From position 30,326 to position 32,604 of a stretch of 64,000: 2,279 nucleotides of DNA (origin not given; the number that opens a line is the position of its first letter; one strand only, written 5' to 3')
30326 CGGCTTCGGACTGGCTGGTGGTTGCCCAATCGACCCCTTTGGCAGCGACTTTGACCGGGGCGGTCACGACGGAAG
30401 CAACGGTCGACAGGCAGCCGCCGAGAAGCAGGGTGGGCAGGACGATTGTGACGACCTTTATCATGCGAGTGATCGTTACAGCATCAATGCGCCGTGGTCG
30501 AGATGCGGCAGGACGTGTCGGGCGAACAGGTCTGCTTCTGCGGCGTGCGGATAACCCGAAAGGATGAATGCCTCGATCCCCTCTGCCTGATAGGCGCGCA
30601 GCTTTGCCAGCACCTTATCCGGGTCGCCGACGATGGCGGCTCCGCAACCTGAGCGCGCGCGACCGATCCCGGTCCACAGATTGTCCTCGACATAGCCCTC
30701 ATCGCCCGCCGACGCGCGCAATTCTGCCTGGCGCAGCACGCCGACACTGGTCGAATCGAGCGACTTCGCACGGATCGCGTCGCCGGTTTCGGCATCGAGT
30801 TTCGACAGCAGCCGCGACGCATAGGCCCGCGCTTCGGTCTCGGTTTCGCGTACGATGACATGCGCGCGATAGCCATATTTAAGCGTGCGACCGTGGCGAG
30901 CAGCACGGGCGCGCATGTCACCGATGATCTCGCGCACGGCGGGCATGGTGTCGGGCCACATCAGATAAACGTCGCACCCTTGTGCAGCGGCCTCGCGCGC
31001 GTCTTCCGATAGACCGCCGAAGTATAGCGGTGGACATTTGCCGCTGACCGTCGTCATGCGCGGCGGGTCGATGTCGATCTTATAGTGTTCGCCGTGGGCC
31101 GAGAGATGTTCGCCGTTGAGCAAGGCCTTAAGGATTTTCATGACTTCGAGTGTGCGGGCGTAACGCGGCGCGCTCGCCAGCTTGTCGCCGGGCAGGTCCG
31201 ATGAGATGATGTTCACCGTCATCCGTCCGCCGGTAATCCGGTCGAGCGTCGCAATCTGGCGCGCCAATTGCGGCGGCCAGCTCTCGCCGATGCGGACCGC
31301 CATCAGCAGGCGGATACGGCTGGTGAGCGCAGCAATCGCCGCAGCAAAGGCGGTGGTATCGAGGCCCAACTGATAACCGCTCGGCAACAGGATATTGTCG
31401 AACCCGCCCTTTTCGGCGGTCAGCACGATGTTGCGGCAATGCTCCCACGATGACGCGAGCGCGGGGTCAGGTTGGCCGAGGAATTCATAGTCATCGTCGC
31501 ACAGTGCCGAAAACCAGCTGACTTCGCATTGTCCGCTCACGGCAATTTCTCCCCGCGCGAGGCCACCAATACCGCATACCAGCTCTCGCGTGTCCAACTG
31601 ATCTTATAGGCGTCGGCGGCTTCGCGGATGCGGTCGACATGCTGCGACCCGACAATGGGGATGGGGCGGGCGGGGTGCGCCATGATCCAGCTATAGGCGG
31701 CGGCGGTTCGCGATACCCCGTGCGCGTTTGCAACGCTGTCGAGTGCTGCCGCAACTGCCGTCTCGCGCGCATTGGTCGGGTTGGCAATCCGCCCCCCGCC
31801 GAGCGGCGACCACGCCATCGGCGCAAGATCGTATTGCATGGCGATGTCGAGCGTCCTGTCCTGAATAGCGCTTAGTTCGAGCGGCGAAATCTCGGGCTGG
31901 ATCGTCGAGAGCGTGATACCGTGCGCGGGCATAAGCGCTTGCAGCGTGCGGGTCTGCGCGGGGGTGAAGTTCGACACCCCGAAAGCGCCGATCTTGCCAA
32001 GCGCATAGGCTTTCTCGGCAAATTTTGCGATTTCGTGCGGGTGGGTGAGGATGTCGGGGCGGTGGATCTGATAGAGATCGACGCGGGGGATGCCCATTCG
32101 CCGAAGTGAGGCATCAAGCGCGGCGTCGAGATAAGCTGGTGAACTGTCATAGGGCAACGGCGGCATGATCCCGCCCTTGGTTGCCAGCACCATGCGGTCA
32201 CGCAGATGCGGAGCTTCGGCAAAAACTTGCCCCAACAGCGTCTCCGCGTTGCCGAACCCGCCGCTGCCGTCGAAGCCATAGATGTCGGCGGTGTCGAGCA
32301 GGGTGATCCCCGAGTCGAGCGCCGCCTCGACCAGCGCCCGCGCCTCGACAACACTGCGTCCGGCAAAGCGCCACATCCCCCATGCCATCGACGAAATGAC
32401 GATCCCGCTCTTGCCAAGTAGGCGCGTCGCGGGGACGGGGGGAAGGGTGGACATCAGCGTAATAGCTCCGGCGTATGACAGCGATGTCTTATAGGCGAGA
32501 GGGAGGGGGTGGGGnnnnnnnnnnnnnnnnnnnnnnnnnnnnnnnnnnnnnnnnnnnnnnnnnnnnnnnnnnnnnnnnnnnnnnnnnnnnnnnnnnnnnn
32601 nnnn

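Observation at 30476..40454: Complete sulfoquinovose monooxygenase (sulfo-SMO)-type catabolic locus hidden behind generic annotations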

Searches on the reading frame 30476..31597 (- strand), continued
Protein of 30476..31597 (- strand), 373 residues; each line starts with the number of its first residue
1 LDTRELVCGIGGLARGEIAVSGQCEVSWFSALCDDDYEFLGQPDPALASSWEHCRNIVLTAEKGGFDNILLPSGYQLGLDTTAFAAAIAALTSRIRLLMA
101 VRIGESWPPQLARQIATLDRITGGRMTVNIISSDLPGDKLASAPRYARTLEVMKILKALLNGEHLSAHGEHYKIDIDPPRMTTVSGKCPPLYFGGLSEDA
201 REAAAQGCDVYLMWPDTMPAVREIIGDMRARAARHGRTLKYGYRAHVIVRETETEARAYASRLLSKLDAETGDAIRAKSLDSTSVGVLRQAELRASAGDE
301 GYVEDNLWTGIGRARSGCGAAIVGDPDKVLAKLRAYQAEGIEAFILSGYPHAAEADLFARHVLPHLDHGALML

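Call 54: get_annotated_region(hit=H1, flank=12000)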
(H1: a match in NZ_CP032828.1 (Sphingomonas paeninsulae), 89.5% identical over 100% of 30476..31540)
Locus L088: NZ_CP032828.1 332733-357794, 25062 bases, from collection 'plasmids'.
description: Sphingomonas paeninsulae strain YZ-8 plasmid unnamed1, complete sequence
organism: Sphingomonas paeninsulae (NCBI taxid 2319844)
taxonomy: Bacteria; Pseudomonadota; Alphaproteobacteria; Sphingomonadales; Sphingomonadaceae; Sphingomonas; Sphingomonas paeninsulae
host: -; source: whole organism,soil; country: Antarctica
typing (MOB-suite, as given by PLSDB): non-mobilizable
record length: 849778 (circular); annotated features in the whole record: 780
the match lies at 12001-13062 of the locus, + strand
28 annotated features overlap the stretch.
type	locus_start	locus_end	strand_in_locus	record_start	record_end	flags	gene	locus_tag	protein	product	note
CDS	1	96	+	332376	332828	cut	-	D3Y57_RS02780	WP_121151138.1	type II toxin-antitoxin system YhaV family toxin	-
CDS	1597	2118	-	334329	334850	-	-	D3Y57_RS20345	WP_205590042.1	hypothetical protein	-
CDS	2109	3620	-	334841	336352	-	-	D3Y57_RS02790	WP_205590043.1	substrate-binding domain-containing protein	-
CDS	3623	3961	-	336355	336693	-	-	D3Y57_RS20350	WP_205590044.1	hypothetical protein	-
CDS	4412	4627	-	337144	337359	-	-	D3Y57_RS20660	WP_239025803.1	hypothetical protein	-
CDS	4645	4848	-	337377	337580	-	-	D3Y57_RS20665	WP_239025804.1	hypothetical protein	-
CDS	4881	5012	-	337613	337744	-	-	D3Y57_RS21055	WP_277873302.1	hypothetical protein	-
CDS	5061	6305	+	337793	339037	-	-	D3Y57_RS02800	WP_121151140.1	MFS transporter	GO:0055085 - transmembrane transport [Evidence IEA]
CDS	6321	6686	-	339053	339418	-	-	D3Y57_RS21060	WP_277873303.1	type IX secretion system membrane protein PorP/SprF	-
CDS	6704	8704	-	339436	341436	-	-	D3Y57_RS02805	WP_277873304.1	TonB-dependent receptor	-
CDS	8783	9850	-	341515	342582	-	-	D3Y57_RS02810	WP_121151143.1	Gfo/Idh/MocA family oxidoreductase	-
CDS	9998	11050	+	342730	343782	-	-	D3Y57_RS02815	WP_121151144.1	LacI family DNA-binding transcriptional regulator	-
CDS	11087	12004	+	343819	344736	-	-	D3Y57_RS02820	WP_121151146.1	aldo/keto reductase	-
CDS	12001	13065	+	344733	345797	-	-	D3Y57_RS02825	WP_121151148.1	LLM class flavin-dependent oxidoreductase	-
CDS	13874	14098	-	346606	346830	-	-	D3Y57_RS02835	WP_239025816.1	hypothetical protein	-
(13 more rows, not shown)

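Call 55: search_solved_structures(query=window:30476-31540:-, max_evalue=1e-50, show_alignments=5)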
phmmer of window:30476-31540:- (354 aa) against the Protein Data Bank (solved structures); distinct sequences matched with E-value up to 1e-50: 5.
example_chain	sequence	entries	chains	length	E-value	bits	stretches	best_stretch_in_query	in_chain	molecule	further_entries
7oh2_A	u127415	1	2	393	1.6e-110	372.9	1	5-348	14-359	Alkanesulfonate monooxygenase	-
7olf_A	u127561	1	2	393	2.9e-109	368.7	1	5-348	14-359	Methanesulfonate sulfonatase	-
7jv3_A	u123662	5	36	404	4.5e-67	230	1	5-348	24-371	Alkanesulfonate monooxygenase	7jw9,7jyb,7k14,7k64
1nqk_A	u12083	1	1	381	4.9e-60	206.8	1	8-348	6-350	Alkanesulfonate monooxygenase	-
1m41_A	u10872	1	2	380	5.2e-60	206.7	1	9-348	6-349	FMNH2-dependent alkanesulfonate monooxygenase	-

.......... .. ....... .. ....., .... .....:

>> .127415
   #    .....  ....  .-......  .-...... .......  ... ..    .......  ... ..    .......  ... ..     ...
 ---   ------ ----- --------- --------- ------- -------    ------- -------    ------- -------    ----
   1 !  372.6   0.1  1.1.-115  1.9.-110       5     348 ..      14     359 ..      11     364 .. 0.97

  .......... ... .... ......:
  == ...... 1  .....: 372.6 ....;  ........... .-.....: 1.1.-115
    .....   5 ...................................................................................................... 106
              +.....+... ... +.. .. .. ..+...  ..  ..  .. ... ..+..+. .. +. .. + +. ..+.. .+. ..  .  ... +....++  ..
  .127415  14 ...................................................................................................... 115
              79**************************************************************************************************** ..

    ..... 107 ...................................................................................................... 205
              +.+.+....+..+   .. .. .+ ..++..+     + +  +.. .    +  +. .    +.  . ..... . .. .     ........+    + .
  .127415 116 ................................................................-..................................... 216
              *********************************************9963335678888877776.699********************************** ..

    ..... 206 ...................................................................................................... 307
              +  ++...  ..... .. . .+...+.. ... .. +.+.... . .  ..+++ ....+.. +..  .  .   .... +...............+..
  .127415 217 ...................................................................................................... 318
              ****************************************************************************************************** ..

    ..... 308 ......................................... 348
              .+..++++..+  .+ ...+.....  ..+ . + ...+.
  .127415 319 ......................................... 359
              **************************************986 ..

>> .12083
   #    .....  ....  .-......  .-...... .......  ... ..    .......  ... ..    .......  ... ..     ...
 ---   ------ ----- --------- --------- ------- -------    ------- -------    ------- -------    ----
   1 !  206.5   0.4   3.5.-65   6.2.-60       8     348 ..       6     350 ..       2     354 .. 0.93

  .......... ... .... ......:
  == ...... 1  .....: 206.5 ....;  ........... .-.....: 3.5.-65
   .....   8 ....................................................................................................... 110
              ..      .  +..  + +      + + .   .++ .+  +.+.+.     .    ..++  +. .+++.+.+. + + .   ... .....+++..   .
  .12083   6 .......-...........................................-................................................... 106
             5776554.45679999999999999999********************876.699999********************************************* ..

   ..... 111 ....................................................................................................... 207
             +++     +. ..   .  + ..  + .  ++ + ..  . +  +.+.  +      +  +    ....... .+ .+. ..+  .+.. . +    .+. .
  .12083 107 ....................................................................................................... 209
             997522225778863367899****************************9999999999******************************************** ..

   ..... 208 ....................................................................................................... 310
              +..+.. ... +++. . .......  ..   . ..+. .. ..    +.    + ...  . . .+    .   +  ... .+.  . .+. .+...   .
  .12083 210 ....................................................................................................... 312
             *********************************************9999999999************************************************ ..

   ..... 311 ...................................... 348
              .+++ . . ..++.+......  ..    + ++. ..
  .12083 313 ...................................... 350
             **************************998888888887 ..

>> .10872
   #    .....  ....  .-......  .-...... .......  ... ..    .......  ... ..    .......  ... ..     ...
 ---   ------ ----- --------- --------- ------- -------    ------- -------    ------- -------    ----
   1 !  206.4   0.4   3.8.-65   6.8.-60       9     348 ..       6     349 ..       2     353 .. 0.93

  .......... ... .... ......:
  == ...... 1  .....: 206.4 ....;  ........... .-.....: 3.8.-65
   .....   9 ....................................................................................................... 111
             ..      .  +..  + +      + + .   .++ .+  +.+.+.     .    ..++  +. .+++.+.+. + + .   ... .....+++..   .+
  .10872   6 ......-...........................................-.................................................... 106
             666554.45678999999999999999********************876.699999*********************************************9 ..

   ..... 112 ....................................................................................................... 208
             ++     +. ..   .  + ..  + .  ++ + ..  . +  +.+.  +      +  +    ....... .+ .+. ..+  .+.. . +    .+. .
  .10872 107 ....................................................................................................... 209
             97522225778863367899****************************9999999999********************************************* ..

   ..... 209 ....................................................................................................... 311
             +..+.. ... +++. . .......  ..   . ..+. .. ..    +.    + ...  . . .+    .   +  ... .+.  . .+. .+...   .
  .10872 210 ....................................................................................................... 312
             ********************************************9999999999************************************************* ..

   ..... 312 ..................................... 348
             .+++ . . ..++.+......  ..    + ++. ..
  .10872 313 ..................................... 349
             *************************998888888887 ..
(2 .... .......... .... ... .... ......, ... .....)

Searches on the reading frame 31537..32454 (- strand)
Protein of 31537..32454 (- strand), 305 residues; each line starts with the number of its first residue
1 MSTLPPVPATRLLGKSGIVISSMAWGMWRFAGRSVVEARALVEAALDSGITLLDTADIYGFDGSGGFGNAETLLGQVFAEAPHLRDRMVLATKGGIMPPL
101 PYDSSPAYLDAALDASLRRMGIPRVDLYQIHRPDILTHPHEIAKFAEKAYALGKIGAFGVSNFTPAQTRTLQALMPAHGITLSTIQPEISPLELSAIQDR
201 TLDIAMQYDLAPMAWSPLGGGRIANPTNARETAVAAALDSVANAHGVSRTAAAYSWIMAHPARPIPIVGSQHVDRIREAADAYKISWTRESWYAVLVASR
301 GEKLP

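Call 3: search_protein_families(library=pfam, proteins=[window:31537-32454:-])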
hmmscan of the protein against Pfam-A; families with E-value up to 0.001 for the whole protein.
window:31537-32454:- (305 aa): 1 family
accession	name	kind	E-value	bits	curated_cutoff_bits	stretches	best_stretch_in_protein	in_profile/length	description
PF00248.27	Aldo_ket_red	-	3.4e-50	171.2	24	1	23-292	2-283/291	Aldo/keto reductase family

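Call 4: search_protein_families(library=ncbifam, proteins=[window:31537-32454:-])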
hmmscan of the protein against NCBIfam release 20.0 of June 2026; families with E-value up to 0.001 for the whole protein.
window:31537-32454:- (305 aa): 8 families
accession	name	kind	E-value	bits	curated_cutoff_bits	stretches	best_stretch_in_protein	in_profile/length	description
NF007388.0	PRK09912.1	subfamily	3.4e-23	82.1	448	1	11-222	16-229/346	L-glyceraldehyde 3-phosphate reductase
TIGR01293.1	Kv_beta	subfamily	9.9e-11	41.2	365.4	1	11-146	4-137/319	voltage-dependent potassium channel subunit beta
NF049922.1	MethglyxlRedYdjG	equivalog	1.6e-10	40.5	550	1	13-224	6-226/326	NADH-dependent methylglyoxal reductase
NF008377.0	PRK11172.1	equivalog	1.8e-09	37.2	327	1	20-266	3-220/267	2,5-didehydrogluconate reductase DkgB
NF008598.0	PRK11565.1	equivalog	3.4e-09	36.2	425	1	17-221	12-192/275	2,5-didehydrogluconate reductase DkgA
NF007912.0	PRK10625.1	equivalog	2.7e-08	33.6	415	1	15-137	8-138/346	NADP(H)-dependent aldo-keto reductase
NF007695.0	PRK10376.1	subfamily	4.7e-05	22.6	280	1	37-290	41-278/290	oxidoreductase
NF011432.0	PRK14863.1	equivalog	4.9e-05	23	244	1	36-143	32-122/292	bifunctional regulator KidO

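Call 6: search_solved_structures(query=window:31537-32454:-, max_evalue=0.00001, show_alignments=1)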
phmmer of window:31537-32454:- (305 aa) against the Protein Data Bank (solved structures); distinct sequences matched with E-value up to 0.00001: 74 (the best 60 are shown).
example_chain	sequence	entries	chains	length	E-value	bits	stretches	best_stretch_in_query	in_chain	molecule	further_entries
7bbz_A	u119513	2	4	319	1.2e-48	169.4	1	15-302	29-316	Aryl-alcohol dehydrogenase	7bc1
7bby_A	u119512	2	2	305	1.8e-48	168.8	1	18-302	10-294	Aryl-alcohol dehydrogenase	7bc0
7twz_A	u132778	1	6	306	3.2e-45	158.2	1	17-304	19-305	Putative oxidoreductase, NAD(P)-linked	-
4r9o_A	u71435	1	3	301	7.5e-45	157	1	17-304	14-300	Putative aldo/keto reductase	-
1og6_A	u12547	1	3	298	7.1e-43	150.5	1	17-304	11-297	HYPOTHETICAL OXIDOREDUCTASE YDHF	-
1ur3_M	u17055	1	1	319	8.7e-43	150.2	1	17-304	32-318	HYPOTHETICAL OXIDOREDUCTASE YDHF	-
7utf_A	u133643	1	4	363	1.1e-27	100.6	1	11-226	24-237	Putative oxidoreductase, aryl-alcohol dehydrogenase like protein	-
8xr2_A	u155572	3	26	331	3.4e-27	99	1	13-290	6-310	Aldo/keto reductase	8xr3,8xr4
8jwk_A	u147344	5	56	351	4e-27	98.8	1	13-290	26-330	Aldo/keto reductase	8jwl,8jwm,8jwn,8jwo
8hwn_B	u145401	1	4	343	5.8e-25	91.7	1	11-225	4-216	DepB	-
9wk1_D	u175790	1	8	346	4.2e-24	88.8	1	11-224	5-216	DON 3-epimerase chain D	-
9nz6_A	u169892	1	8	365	1.5e-23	87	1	9-223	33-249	Oxidoreductase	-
8hw0_A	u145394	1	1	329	1.5e-23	87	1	11-223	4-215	NADPH-dependent aldo/keto reductase AKR6D1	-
3n6q_A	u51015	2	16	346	6.9e-23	84.9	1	11-223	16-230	YghZ aldo-keto reductase | ALDO-KETO REDUCTASE AKR14A1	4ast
4aub_A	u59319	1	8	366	8.7e-23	84.5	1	11-223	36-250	ALDO-KETO REDUCTASE AKR14A1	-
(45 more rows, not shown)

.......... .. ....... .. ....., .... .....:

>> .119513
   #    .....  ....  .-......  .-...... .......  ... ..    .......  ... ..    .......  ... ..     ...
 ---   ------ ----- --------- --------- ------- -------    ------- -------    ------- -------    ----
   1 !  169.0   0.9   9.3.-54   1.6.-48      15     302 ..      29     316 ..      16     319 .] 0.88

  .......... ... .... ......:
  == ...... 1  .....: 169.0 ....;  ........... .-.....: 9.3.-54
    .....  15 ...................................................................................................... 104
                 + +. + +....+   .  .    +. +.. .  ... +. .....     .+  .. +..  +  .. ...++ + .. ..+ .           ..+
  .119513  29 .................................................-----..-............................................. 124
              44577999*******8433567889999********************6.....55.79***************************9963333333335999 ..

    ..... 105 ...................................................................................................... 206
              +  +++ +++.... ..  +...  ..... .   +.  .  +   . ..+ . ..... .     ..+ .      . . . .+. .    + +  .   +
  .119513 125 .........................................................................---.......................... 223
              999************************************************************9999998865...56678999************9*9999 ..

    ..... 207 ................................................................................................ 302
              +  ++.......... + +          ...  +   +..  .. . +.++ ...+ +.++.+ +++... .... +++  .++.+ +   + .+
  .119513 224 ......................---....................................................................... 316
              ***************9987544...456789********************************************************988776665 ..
